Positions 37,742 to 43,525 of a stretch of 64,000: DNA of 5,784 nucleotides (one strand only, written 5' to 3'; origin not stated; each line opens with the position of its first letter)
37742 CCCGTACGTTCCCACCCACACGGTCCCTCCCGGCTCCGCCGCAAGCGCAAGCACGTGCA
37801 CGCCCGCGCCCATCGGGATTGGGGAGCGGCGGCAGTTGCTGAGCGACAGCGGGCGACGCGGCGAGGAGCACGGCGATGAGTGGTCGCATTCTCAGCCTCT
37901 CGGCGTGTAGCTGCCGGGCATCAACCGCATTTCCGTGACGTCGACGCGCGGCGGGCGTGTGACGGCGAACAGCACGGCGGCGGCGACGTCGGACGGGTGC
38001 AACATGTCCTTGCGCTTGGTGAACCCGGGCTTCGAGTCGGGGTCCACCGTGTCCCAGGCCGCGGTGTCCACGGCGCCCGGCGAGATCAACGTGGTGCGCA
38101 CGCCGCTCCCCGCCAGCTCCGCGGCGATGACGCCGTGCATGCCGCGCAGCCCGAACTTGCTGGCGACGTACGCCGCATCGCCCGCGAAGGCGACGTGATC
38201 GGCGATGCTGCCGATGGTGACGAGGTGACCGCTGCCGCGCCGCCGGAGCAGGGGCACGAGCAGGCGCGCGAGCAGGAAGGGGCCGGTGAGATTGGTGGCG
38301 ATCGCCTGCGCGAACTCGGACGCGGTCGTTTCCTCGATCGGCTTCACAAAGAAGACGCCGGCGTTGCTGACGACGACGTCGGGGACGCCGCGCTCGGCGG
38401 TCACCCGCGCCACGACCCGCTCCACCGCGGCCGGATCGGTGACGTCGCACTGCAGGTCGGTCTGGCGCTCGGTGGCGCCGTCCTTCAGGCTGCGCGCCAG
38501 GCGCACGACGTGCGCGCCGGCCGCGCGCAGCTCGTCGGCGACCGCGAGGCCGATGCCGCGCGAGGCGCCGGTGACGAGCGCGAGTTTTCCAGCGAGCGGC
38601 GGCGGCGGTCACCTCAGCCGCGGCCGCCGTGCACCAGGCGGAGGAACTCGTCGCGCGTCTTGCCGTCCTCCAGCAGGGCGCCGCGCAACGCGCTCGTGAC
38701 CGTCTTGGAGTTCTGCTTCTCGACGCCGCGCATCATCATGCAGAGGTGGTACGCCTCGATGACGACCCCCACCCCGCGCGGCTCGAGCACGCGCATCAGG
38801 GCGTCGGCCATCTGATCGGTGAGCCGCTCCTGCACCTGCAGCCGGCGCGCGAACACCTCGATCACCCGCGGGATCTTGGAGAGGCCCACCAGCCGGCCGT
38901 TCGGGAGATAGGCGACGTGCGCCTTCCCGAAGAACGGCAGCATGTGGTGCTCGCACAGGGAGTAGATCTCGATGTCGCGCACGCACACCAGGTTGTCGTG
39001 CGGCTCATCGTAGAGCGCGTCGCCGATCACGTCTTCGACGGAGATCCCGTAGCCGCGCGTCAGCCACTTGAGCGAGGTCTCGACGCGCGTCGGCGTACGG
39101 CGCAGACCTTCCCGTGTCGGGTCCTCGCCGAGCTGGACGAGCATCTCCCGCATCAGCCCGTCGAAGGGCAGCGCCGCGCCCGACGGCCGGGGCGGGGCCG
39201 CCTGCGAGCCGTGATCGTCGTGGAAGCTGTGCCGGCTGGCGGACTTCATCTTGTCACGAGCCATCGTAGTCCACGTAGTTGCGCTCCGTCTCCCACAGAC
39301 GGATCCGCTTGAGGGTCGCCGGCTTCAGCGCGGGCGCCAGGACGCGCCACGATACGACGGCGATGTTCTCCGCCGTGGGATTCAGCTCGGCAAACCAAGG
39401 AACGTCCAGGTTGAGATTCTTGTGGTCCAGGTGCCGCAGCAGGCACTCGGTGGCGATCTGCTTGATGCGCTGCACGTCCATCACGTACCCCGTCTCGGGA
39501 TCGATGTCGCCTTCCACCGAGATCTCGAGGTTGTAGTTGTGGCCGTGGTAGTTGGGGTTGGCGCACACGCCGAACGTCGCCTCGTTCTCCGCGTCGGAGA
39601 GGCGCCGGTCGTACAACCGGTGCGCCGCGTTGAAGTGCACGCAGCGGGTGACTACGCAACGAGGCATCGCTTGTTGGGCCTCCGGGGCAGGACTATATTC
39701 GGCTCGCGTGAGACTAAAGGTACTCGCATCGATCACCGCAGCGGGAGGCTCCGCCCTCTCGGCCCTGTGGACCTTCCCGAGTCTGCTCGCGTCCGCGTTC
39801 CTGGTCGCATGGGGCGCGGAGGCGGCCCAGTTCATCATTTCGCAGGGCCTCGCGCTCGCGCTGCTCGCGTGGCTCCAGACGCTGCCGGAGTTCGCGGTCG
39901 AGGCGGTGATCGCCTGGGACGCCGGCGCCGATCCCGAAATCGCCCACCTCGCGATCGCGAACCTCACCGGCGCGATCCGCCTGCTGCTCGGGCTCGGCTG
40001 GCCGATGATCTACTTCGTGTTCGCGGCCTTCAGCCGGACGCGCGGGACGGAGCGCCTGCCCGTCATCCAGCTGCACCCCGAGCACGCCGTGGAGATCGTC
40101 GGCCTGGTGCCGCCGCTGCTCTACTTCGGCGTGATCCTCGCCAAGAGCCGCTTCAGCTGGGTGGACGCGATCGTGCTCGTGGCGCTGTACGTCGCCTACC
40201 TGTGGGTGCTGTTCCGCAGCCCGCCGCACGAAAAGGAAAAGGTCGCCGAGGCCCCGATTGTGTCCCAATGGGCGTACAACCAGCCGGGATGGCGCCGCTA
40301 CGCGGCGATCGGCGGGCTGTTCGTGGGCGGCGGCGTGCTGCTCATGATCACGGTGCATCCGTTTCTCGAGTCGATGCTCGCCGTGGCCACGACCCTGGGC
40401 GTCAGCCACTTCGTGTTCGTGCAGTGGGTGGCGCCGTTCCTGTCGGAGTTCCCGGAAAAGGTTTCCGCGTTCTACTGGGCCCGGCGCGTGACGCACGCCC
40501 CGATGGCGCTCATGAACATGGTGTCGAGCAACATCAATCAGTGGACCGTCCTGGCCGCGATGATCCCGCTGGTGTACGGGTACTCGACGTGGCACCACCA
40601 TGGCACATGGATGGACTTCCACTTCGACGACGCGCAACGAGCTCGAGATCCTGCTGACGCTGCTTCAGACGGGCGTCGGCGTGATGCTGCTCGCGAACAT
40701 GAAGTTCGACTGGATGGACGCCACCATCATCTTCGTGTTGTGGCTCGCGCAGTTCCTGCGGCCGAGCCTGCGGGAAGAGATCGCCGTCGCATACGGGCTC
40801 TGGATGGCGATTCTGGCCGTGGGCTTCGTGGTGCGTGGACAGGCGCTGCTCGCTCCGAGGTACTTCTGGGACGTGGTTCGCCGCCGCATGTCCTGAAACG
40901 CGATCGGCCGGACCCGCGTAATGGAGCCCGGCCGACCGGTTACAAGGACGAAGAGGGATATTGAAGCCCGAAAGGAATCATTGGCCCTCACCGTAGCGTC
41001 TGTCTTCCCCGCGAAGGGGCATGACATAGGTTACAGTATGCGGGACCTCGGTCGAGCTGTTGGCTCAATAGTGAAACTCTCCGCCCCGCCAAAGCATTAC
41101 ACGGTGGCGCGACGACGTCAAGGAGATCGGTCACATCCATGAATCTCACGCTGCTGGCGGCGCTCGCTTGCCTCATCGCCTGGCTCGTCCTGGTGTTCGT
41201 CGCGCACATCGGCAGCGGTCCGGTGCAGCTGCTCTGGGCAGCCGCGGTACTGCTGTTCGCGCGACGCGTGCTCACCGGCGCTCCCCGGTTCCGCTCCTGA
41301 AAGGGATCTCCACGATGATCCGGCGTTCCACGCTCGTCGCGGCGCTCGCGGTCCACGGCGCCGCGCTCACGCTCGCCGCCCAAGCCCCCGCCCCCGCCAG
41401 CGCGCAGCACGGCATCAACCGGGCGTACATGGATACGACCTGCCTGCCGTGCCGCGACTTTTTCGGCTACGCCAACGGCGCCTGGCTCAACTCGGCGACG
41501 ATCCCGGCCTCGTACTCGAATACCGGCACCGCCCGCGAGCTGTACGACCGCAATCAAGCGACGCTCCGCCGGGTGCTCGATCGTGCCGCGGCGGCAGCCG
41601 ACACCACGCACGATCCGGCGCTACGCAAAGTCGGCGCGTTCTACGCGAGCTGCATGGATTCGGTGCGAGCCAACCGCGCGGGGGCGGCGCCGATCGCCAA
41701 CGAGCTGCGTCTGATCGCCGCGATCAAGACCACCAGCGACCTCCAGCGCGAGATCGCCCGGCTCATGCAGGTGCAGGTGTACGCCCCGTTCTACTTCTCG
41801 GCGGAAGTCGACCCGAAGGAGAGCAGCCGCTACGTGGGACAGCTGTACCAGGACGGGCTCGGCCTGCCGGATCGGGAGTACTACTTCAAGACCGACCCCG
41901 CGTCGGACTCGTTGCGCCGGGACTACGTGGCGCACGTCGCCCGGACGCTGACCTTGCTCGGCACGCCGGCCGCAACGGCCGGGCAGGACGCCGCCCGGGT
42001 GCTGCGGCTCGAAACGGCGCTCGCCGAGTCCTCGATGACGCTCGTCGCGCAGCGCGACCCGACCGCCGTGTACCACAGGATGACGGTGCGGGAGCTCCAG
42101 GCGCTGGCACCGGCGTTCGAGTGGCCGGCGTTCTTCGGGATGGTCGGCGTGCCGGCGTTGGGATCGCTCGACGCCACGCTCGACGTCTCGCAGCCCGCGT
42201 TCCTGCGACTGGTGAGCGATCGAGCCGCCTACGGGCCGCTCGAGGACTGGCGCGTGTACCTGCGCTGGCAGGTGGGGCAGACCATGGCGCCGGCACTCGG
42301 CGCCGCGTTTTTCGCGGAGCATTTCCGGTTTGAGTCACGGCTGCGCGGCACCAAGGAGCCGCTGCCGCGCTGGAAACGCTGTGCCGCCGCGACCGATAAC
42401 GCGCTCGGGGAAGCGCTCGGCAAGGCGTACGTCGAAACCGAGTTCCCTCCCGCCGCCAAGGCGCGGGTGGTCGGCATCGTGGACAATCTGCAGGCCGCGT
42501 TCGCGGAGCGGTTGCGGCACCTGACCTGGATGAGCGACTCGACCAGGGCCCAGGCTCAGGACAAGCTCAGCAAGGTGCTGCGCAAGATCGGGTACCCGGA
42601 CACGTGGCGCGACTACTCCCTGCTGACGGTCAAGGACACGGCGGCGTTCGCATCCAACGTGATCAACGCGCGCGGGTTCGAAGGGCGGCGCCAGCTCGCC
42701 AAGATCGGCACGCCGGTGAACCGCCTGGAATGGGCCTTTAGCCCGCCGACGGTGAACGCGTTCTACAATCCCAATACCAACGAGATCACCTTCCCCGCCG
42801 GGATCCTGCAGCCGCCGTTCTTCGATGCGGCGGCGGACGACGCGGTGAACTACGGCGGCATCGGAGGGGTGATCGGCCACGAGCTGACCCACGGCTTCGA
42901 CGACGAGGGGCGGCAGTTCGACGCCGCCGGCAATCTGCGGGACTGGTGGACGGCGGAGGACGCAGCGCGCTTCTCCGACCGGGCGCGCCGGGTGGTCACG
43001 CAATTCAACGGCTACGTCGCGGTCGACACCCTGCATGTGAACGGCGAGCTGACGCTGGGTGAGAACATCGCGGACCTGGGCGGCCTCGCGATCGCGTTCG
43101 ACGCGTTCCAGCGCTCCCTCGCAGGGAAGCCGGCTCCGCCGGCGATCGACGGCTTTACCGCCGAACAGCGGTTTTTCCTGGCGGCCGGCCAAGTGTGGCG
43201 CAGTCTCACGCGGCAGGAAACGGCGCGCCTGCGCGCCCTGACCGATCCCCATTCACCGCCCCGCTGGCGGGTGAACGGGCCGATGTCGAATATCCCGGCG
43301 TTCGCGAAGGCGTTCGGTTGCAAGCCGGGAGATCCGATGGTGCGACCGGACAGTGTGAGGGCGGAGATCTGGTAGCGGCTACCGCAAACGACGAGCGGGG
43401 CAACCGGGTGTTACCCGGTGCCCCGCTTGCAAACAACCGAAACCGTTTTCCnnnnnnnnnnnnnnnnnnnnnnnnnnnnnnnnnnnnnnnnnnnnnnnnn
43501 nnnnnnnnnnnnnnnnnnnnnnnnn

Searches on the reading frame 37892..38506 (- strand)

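Call 76: search_protein_families(library=pfam, proteins=[window:37892-38506:-], max_evalue=0.00001)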
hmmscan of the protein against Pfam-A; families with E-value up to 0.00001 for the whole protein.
window:37892-38506:- (204 aa): 4 families
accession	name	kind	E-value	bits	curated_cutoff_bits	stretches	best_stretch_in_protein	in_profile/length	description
PF13561.12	adh_short_C2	-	9.8e-34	117.4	27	1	12-180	44-215/236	Enoyl-(Acyl carrier protein) reductase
PF00106.31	adh_short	-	6e-33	114.4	26.6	1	12-156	48-192/195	short chain dehydrogenase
PF23441.1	SDR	-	8e-11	42.3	27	1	15-157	63-205/258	SDR-like rossmann domain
PF08659.16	KR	-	1.6e-08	35.2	22.6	1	18-117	58-153/180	KR domain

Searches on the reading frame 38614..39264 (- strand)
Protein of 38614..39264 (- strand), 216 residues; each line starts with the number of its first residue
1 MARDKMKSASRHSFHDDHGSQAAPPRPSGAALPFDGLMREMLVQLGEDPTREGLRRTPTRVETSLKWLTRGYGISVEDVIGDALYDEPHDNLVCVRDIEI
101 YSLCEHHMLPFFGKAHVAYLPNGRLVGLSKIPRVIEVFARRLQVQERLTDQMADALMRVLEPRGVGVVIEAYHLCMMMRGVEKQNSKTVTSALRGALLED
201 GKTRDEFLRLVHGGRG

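Call 76: search_protein_families(library=pfam, proteins=[window:38614-39264:-], max_evalue=0.00001)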
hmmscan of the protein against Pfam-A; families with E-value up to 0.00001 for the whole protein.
window:38614-39264:- (216 aa): 1 family
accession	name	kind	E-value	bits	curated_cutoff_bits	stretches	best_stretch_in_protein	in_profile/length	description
PF01227.27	GTP_cyclohydroI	-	2.8e-71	239.1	27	1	38-211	5-178/179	GTP cyclohydrolase I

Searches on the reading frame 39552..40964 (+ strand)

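Call 76: search_protein_families(library=pfam, proteins=[window:39552-40964:+], max_evalue=0.00001)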
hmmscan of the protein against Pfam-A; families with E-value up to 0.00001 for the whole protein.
window:39552-40964:+ (470 aa): 1 family
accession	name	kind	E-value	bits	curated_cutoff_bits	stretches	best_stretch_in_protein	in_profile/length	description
PF01699.29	Na_Ca_ex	-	2e-20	73.7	24.9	2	255-358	4-103/151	Sodium/calcium exchanger protein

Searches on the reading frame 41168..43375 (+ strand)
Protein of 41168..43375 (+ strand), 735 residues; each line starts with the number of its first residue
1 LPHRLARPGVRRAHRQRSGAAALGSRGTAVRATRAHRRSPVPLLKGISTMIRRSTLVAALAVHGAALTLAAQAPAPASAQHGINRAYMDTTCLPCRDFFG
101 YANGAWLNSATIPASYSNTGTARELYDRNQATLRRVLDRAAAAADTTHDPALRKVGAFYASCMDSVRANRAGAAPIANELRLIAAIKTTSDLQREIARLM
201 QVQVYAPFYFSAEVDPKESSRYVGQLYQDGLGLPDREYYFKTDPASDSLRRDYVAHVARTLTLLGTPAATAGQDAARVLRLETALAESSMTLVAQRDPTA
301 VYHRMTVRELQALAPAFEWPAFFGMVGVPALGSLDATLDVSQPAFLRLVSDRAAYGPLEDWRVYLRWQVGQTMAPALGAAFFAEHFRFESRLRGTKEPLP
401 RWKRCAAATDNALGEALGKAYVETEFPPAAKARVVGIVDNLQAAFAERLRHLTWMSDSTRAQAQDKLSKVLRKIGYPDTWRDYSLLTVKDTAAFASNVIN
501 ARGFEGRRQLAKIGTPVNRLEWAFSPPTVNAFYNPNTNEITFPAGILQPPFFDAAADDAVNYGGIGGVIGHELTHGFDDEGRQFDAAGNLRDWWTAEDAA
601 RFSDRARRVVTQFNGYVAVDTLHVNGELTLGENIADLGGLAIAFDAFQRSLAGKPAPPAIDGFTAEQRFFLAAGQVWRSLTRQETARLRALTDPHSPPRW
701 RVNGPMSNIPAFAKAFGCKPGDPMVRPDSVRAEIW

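Call 76: search_protein_families(library=pfam, proteins=[window:41168-43375:+], max_evalue=0.00001)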
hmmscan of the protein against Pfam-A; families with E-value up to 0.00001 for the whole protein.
window:41168-43375:+ (735 aa): 2 families
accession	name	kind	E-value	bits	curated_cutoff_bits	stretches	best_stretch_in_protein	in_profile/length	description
PF05649.18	Peptidase_M13_N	-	1.3e-112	377.4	32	1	94-477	1-381/381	Peptidase family M13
PF01431.27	Peptidase_M13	-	9.8e-77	257.6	24.5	1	530-726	1-199/205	Peptidase family M13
